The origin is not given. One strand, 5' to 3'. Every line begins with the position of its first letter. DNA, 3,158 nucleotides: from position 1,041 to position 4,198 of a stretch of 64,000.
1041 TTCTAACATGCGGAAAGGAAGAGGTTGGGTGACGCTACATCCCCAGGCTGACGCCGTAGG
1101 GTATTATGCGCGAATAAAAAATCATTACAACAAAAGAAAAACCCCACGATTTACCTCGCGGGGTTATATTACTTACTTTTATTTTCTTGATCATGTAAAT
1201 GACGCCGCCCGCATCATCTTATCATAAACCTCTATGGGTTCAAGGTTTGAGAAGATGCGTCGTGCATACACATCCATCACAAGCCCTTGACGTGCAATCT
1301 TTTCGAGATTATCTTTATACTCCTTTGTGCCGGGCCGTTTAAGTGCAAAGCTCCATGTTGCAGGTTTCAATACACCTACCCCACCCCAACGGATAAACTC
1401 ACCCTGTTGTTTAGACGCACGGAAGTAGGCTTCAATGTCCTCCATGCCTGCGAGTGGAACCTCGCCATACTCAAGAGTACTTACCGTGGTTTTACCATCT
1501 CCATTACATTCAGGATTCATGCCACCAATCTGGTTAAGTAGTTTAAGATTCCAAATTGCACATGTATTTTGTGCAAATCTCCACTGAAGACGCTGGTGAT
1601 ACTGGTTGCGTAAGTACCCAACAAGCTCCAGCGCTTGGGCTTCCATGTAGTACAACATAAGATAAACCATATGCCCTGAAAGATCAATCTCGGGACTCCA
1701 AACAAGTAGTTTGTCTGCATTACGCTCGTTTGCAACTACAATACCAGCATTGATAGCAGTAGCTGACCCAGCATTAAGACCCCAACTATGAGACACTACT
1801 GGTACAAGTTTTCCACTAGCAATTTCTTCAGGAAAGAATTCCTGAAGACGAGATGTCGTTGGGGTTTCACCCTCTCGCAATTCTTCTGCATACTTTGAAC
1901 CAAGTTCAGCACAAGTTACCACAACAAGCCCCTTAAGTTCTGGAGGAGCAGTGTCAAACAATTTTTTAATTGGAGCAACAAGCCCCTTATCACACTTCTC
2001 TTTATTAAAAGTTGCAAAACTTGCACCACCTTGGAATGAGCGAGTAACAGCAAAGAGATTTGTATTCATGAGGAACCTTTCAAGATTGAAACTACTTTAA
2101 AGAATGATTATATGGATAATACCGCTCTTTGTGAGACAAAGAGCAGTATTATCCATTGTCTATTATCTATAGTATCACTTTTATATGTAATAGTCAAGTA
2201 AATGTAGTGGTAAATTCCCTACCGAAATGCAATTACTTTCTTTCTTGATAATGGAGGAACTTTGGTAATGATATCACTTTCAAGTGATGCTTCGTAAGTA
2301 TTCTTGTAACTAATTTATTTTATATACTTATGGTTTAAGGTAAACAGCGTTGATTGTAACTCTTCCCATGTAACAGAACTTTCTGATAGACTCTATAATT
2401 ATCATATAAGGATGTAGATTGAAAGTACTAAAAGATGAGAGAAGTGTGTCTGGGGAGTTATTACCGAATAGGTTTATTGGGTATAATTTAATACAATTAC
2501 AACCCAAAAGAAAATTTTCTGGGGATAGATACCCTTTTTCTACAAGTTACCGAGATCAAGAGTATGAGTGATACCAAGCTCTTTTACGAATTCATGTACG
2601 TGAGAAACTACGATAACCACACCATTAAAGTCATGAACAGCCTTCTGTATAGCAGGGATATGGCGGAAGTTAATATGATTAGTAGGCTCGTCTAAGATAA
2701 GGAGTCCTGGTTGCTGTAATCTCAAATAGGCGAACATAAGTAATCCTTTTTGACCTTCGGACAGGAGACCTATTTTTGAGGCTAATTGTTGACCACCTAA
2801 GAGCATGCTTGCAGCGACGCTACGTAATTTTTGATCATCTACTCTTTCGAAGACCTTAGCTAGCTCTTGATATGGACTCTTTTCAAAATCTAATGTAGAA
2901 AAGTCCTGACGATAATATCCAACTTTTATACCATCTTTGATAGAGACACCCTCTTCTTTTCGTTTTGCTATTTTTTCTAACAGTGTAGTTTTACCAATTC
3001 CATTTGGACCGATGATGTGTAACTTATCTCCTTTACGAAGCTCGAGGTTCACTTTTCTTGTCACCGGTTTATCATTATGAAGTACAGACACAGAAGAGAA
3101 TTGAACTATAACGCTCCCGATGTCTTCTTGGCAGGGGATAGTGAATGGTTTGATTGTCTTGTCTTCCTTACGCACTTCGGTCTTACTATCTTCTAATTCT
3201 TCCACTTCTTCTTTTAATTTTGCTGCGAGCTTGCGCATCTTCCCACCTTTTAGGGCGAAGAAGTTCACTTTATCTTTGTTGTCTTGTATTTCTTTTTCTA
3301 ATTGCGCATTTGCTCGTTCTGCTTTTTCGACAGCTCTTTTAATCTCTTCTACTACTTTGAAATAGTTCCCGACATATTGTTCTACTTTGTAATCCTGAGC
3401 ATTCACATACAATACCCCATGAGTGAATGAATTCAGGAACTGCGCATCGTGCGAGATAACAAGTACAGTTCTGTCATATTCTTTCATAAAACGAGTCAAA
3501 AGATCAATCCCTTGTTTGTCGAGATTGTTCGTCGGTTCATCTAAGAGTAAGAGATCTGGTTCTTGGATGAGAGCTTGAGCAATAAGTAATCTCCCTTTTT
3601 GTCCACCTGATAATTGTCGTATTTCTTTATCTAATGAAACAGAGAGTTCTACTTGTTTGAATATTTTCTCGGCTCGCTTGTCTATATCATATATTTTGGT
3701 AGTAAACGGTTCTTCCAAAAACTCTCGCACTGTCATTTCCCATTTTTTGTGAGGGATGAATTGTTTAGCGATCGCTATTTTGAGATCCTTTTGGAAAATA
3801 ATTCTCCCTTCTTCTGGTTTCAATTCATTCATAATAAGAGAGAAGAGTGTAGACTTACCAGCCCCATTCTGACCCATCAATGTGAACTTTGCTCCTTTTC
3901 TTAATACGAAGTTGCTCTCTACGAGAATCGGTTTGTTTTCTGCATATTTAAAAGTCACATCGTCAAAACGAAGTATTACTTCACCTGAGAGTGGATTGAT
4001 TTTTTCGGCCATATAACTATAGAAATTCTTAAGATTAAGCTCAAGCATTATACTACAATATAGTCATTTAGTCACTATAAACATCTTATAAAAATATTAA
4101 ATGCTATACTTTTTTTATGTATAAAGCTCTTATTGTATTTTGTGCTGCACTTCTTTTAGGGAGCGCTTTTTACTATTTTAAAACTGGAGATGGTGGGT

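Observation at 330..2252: A ~36-nt element duplicated just upstream of two promoters, flanking the IS200 remnant and the 292-aa gene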

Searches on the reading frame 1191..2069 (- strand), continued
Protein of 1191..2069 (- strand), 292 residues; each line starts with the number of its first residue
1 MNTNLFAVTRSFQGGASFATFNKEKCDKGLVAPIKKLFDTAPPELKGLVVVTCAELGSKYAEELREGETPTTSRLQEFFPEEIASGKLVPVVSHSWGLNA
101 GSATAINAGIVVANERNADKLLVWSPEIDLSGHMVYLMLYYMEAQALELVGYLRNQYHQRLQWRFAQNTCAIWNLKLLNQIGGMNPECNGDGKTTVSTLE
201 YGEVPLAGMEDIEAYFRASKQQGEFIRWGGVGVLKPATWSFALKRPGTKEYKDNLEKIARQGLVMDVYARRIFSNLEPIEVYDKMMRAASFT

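Call 58: find_encoding_contigs(protein=P0002, flank=3000, max_places=4)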
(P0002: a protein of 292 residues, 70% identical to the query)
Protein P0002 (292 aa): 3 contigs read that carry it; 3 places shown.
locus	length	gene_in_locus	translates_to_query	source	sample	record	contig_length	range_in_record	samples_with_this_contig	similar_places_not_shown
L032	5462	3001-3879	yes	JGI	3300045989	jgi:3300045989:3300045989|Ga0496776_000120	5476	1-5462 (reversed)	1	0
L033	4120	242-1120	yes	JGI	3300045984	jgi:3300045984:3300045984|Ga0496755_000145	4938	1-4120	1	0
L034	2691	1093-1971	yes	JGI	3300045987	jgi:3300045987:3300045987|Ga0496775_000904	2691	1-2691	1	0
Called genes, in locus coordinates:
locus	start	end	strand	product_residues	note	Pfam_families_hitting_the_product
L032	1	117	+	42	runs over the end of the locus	?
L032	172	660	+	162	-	PF00534:Glycos_transf_1, PF13524:Glyco_trans_1_2, PF13692:Glyco_trans_1_4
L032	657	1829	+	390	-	PF13439:Glyco_transf_4, PF13579:Glyco_trans_4_4, PF20706:GT4-conflict, PF00534:Glycos_transf_1, PF13692:Glyco_trans_1_4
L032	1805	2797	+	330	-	PF01933:CofD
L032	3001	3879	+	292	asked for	-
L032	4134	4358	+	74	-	-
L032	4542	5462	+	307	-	?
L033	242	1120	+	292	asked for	-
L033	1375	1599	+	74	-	-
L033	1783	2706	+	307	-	-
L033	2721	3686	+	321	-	PF01073:3Beta_HSD, PF01370:Epimerase, PF02719:Polysacc_synt_2 (weak), PF04321:RmlD_sub_bind, PF16363:GDP_Man_Dehyd, PF07993:NAD_binding_4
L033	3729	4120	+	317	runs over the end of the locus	PF03446:NAD_binding_2 (weak), PF03807:F420_oxidored (faint), PF03721:UDPG_MGDP_dh_N, PF00984:UDPG_MGDP_dh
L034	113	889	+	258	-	PF01933:CofD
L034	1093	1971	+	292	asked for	-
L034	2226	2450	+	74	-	-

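Call 59: find_encoding_contigs(protein=P0006, flank=3000, max_places=3)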
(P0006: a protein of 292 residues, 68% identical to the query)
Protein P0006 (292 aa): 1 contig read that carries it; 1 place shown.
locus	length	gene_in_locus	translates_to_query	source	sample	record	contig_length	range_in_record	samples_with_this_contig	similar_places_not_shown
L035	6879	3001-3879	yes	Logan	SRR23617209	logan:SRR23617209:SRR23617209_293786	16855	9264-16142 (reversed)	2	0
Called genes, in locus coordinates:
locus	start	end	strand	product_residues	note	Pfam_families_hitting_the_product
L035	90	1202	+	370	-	PF13439:Glyco_transf_4, PF00534:Glycos_transf_1, PF13692:Glyco_trans_1_4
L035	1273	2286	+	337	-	PF01933:CofD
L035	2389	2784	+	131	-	-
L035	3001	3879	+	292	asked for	-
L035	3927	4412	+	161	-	-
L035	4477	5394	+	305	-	-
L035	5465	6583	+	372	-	PF03721:UDPG_MGDP_dh_N, PF00984:UDPG_MGDP_dh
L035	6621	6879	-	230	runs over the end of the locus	PF01209:Ubie_methyltran, PF13489:Methyltransf_23, PF13847:Methyltransf_31, PF08241:Methyltransf_11, PF08242:Methyltransf_12, PF13649:Methyltransf_25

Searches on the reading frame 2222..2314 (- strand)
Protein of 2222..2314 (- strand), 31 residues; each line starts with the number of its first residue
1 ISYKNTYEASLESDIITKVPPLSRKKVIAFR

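Call 74: search_protein_families(library=pfam, proteins=[window:2222-2314:-], max_evalue=1)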
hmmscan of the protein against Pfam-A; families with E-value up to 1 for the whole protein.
seq(31 aa): 0 families

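Call 87: search_protein_representatives(protein=window:2222-2314:-)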
Query: 31 residues. Proteins with E-value up to 0.001 (for the whole library): 1; up to 1e-10: 0; up to 1e-30: 0. The best 1 are listed.
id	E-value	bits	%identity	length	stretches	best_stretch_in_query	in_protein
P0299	1.6e-06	41.7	37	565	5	3-24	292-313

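Call 88: search_protein_families(library=pfam, proteins=[P0299], max_evalue=0.01)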
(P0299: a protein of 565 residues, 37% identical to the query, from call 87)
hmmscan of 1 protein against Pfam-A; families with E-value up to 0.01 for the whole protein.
P0299 (565 aa): 8 families
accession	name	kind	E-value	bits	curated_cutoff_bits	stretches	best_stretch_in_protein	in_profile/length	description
PF06739.17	SBBP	-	8.5e-26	90.1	20.5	5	277-298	6-29/38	Beta-propeller repeat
PF24684.1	Vgb_lyase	-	1.5e-24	86.8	50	2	199-392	10-211/290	Virginiamycin B lyase family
PF08450.18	SGL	-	3.2e-21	76.5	26.3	0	241-273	183-215/246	SMP-30/Gluconolactonase/LRE-like region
PF01436.27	NHL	-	1.4e-13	50.6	20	0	323-341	3-20/28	NHL repeat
PF25021.1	TEN_NHL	-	1.8e-05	24.4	27.1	0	282-319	142-178/357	Teneurin NHL domain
PF22701.2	Mala_s_1-like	-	0.00036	20.8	27.5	0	283-336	89-144/195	Mal s 1 allergenic protein-like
PF11576.14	HcgB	-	0.0045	17.2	25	0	197-220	102-125/153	FeGP cofactor biosynthesis protein HcgB, guanylyltransferase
PF00058.23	Ldl_recept_b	-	0.0052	17.7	21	0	114-130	31-41/42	Low-density lipoprotein receptor repeat class B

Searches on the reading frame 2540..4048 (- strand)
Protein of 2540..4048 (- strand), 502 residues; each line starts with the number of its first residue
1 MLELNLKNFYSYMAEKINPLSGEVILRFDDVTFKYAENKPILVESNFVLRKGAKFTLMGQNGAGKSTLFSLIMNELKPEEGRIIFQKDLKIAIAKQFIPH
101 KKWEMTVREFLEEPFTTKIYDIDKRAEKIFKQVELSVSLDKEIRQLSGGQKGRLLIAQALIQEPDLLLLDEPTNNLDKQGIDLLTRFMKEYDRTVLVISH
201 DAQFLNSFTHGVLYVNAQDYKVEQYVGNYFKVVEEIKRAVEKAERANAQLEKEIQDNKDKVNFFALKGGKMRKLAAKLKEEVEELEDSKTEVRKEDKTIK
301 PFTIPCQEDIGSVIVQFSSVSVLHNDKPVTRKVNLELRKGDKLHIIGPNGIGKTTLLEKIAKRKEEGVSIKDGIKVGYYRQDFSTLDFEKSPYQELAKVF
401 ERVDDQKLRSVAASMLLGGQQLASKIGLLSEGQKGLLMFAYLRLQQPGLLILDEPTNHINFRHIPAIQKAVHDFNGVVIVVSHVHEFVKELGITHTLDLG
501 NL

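Call 7: search_protein_families(library=pfam, proteins=[window:2540-4048:-], max_evalue=0.01)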
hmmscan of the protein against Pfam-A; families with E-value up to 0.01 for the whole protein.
window:2540-4048:- (502 aa): 35 families (the best 25 are shown)
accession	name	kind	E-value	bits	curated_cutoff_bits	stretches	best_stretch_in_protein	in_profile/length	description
PF00005.33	ABC_tran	-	1.1e-45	156.1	25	2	45-174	4-137/137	ABC transporter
PF13304.12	AAA_21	-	6.1e-15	56.5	27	1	143-205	235-303/304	AAA domain, putative AbiEii toxin, Type IV TA system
PF02463.25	SMC_N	-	2.2e-12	47.3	40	1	57-208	29-205/220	RecF/RecN/SMC N terminal domain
PF13401.12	AAA_22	-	2.4e-07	31.5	27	0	345-422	10-65/130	AAA domain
PF13555.12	AAA_29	-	4.1e-07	30.1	27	0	51-79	22-49/61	P-loop containing region of AAA domain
PF13191.12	AAA_16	-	8.4e-07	30.1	32.6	0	343-410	27-86/167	AAA ATPase domain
PF00931.28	NB-ARC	-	9.6e-07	28.7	23.5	0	56-132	22-96/248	NB-ARC domain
PF00006.31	ATP-synt_ab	-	4.2e-06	27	29.5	0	337-370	11-45/213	ATP synthase alpha/beta family, nucleotide-binding domain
PF03193.22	RsgA_GTPase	-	5.6e-06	26.7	30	0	53-81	107-135/174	RsgA GTPase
PF05729.18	NACHT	-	7.9e-06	26.2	26.7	1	344-379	4-39/167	NACHT domain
PF03266.21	NTPase_1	-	1.5e-05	25.3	23.9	1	343-382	2-41/168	NTPase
PF20720.3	nSTAND3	-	2e-05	24.8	27.2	0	333-364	10-41/155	Novel STAND NTPase 3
PF00004.35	AAA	-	3.6e-05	24.7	21.2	0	345-364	3-22/131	ATPase family associated with various cellular activities (AAA)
PF13173.12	AAA_14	-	4.9e-05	23.8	27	0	344-396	6-45/129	AAA domain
PF01637.24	ATPase_2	-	0.00014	22.2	33.2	0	343-366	23-46/225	ATPase domain predominantly from Archaea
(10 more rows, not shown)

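Call 14: find_encoding_contigs(protein=window:2540-4048:-, flank=8000, max_places=10)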
Protein window:2540-4048:- (502 aa): 1 contig read that carries it; 1 place shown.
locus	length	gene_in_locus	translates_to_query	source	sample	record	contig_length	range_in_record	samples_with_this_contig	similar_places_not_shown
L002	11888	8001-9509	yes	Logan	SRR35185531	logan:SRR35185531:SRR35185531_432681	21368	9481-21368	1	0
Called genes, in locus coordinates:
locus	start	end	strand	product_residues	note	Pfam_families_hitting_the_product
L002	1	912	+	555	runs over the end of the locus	PF16949:ABC_tran_2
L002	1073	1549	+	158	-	PF26557:Cullin_AB (weak), PF22381:Staph_reg_Sar_Rot (weak), PF12802:MarR_2 (weak), PF13601:HTH_34 (weak), PF13545:HTH_Crp_2 (weak), PF01047:MarR, PF13730:HTH_36 (weak), PF13412:HTH_24 (weak)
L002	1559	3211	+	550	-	PF25989:YknX_C (weak)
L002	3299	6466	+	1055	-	PF00873:ACR_tran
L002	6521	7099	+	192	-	-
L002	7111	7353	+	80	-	PF04304:DUF454 (weak)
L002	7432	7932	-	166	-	-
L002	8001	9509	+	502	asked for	PF03193:RsgA_GTPase (faint), PF00005:ABC_tran, PF00006:ATP-synt_ab (faint), PF00931:NB-ARC (faint), PF02463:SMC_N (faint), PF13555:AAA_29 (faint), PF20720:nSTAND3 (faint), PF00005:ABC_tran, +6 more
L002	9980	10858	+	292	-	-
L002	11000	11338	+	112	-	PF01797:Y1_Tnp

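Call 26: find_homologous_proteins(query=window:2540-4048:-, max_evalue=1e-100)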
Query window:2540-4048:- (502 aa): 7997 proteins with E <= 1e-100 among 8000 candidates; the best 120 are listed.
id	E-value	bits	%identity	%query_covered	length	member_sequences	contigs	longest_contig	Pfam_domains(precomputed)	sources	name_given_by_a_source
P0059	0.0e+0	1095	100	100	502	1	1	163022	PF13173.13,PF03266.22,PF00006.32,PF13555.13,PF13401.13,PF03193.23,PF13304.13,PF00931.29,PF13191.13,PF00005.34,PF05729.19,PF02463.26,PF20720.4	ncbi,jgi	ncbi:MAG: hypothetical protein RI935_10 [Candidatus Parcubacteria bacterium]|jgi:ATP-binding cassett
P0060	0.0e+0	1064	97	100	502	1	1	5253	PF00005.34,PF00006.32,PF05729.19,PF13555.13,PF13401.13,PF03193.23,PF02463.26,PF13304.13,PF00931.29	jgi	jgi:ATP-binding cassette, subfamily F, member 3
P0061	6.4e-274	927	86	98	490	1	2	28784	PF13173.13,PF03266.22,PF00006.32,PF13555.13,PF00004.36,PF13401.13,PF13304.13,PF13191.13,PF24883.3,PF00005.34,PF13476.13,PF02463.26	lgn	-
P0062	5.0e-273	924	85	98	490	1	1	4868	PF13173.13,PF03266.22,PF00005.34,PF00006.32,PF13476.13,PF13555.13,PF13401.13,PF03193.23,PF02463.26,PF13304.13,PF13191.13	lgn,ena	-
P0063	5.9e-273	924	86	98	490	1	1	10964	PF03266.22,PF00005.34,PF00006.32,PF13555.13,PF13401.13,PF02463.26,PF13304.13,PF13191.13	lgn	-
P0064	2.4e-272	922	85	98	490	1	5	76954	PF13173.13,PF03266.22,PF00005.34,PF00006.32,PF13476.13,PF13555.13,PF13401.13,PF03193.23,PF02463.26,PF13304.13,PF13191.13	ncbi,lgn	-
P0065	4.8e-272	921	85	98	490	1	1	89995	PF13173.13,PF03266.22,PF00005.34,PF00006.32,PF13476.13,PF13555.13,PF13401.13,PF03193.23,PF02463.26,PF13304.13,PF13191.13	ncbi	-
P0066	5.5e-270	914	85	98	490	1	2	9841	PF13173.13,PF03266.22,PF00005.34,PF00006.32,PF13476.13,PF13555.13,PF13401.13,PF03193.23,PF02463.26,PF13304.13,PF13191.13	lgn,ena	-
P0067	2.1e-269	912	85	98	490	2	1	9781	PF03266.22,PF13604.13,PF00005.34,PF00006.32,PF13476.13,PF13555.13,PF13401.13,PF02463.26,PF13304.13,PF13191.13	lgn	-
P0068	5.2e-269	911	84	98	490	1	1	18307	PF13173.13,PF03266.22,PF00006.32,PF13555.13,PF00004.36,PF13401.13,PF03193.23,PF13304.13,PF13191.13,PF00005.34,PF13476.13,PF02463.26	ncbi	-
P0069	1.0e-268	910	84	98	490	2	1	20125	PF13173.13,PF03266.22,PF00005.34,PF00006.32,PF13476.13,PF13555.13,PF13401.13,PF03193.23,PF02463.26,PF13304.13,PF13191.13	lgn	-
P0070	2.1e-268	909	85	98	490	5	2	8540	PF13173.13,PF03266.22,PF00006.32,PF13555.13,PF13401.13,PF13304.13,PF00931.29,PF13191.13,PF02492.26,PF00005.34,PF13476.13,PF02463.26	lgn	-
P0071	5.3e-266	901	83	98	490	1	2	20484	PF13173.13,PF03266.22,PF00006.32,PF13555.13,PF00004.36,PF13401.13,PF03193.23,PF13304.13,PF13191.13,PF00005.34,PF13476.13,PF02463.26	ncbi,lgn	-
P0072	1.7e-263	892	83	98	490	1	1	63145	PF03266.22,PF00005.34,PF00006.32,PF13476.13,PF13555.13,PF13401.13,PF03193.23,PF02463.26,PF13304.13,PF13191.13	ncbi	-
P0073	1.0e-259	880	80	100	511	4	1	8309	PF13604.13,PF00005.34,PF00006.32,PF13555.13,PF13401.13,PF02463.26,PF13304.13,PF13191.13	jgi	jgi:ATP-binding cassette, subfamily F, member 3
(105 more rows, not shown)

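Call 27: find_encoding_contigs(protein=P0060, flank=6000, max_places=3)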
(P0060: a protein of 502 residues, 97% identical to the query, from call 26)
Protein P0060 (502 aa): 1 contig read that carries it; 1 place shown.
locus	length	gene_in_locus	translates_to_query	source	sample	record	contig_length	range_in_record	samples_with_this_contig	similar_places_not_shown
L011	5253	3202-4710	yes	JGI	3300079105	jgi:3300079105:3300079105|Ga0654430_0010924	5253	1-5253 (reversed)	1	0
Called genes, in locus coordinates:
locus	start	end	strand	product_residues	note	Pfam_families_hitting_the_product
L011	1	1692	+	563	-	?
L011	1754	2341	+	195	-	-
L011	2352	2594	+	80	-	PF04304:DUF454 (weak)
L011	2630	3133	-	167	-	-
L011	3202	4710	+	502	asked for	PF03193:RsgA_GTPase (faint), PF00005:ABC_tran, PF00006:ATP-synt_ab (faint), PF00931:NB-ARC (faint), PF02463:SMC_N (faint), PF13555:AAA_29 (faint), PF05729:NACHT (faint), PF00005:ABC_tran, +2 more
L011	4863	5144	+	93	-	PF00076:RRM_1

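Call 28: find_encoding_contigs(protein=P0065, flank=6000, max_places=3)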
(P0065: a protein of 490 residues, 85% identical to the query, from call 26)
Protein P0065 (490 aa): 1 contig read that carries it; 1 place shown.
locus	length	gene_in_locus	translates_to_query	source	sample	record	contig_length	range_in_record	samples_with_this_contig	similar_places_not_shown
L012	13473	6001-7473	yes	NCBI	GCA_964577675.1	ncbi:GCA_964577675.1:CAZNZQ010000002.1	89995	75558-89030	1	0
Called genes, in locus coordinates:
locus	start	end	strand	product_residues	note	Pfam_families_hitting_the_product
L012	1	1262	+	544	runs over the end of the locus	PF25954:Beta-barrel_RND_2 (weak), PF25989:YknX_C (weak)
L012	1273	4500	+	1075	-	PF00873:ACR_tran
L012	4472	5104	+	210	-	-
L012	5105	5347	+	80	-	PF04304:DUF454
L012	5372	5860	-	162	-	-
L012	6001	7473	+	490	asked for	PF03193:RsgA_GTPase (faint), PF00005:ABC_tran, PF00006:ATP-synt_ab (faint), PF02463:SMC_N (faint), PF13476:AAA_23 (faint), PF03266:NTPase_1 (faint), PF13173:AAA_14 (faint), PF00005:ABC_tran, +4 more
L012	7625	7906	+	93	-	PF00076:RRM_1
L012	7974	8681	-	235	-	PF01479:S4 (weak), PF01728:FtsJ, PF13649:Methyltransf_25 (weak)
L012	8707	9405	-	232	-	PF22935:RM44_endonuclase, PF14622:Ribonucleas_3_3, PF00636:Ribonuclease_3, PF00035:dsrm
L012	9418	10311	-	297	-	PF01029:NusB, PF00293:NUDIX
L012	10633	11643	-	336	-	PF13354:Beta-lactamase2, PF00144:Beta-lactamase (weak)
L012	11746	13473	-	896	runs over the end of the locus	?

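Call 29: find_encoding_contigs(protein=P0064, flank=6000, max_places=4)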
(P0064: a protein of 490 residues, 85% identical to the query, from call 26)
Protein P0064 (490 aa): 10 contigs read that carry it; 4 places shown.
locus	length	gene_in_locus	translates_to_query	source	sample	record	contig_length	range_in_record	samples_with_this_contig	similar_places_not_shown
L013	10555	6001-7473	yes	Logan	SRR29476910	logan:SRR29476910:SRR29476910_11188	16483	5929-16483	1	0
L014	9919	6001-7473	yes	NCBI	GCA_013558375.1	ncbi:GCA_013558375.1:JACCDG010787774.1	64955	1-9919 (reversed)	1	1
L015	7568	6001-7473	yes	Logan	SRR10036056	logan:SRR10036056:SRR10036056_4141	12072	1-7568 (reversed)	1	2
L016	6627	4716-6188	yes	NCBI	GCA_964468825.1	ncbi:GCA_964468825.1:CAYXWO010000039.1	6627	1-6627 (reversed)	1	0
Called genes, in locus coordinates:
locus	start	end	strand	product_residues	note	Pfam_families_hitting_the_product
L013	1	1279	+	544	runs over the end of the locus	PF25919:BSH_CusB (faint), PF25917:BSH_RND (weak), PF25989:YknX_C (faint)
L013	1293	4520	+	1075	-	PF00873:ACR_tran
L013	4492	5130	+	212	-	-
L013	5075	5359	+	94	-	PF04304:DUF454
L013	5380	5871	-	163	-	-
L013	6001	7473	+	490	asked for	PF03193:RsgA_GTPase (faint), PF00005:ABC_tran, PF00006:ATP-synt_ab (faint), PF02463:SMC_N (faint), PF13191:AAA_16 (faint), PF13476:AAA_23 (faint), PF13555:AAA_29 (faint), PF00005:ABC_tran, +4 more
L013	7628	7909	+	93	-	PF00076:RRM_1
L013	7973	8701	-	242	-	PF01479:S4, PF01728:FtsJ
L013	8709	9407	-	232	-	PF22935:RM44_endonuclase, PF14622:Ribonucleas_3_3, PF00636:Ribonuclease_3, PF00035:dsrm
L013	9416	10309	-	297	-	PF01029:NusB, PF00293:NUDIX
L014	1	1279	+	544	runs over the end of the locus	PF25919:BSH_CusB (faint), PF25917:BSH_RND (weak), PF25989:YknX_C (faint)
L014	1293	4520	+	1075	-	PF00873:ACR_tran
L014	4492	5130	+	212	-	-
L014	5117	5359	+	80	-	PF04304:DUF454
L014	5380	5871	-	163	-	-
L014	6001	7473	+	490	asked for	PF03193:RsgA_GTPase (faint), PF00005:ABC_tran, PF00006:ATP-synt_ab (faint), PF02463:SMC_N (faint), PF13191:AAA_16 (faint), PF13476:AAA_23 (faint), PF13555:AAA_29 (faint), PF00005:ABC_tran, +4 more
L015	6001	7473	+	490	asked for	PF03193:RsgA_GTPase (faint), PF00005:ABC_tran, PF00006:ATP-synt_ab (faint), PF02463:SMC_N (faint), PF13191:AAA_16 (faint), PF13476:AAA_23 (faint), PF13555:AAA_29 (faint), PF00005:ABC_tran, +4 more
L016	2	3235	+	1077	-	?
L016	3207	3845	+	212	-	-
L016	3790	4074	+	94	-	PF04304:DUF454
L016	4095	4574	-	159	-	-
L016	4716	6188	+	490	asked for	PF03193:RsgA_GTPase (faint), PF00005:ABC_tran, PF00006:ATP-synt_ab (faint), PF02463:SMC_N (faint), PF13191:AAA_16 (faint), PF13476:AAA_23 (faint), PF13555:AAA_29 (faint), PF00005:ABC_tran, +4 more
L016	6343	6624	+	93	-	PF00076:RRM_1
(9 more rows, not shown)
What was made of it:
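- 2540..4048 (-): ABC-F ATPase gene, the upstream neighbour of the RRM gene in all relatives. calls 7, 26-29
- L011 (ABC-F 97% aa identity) and L012-L016 (85%) have ABC-F followed by the RRM gene with a 152-155-nt spacer (calls 27-29).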
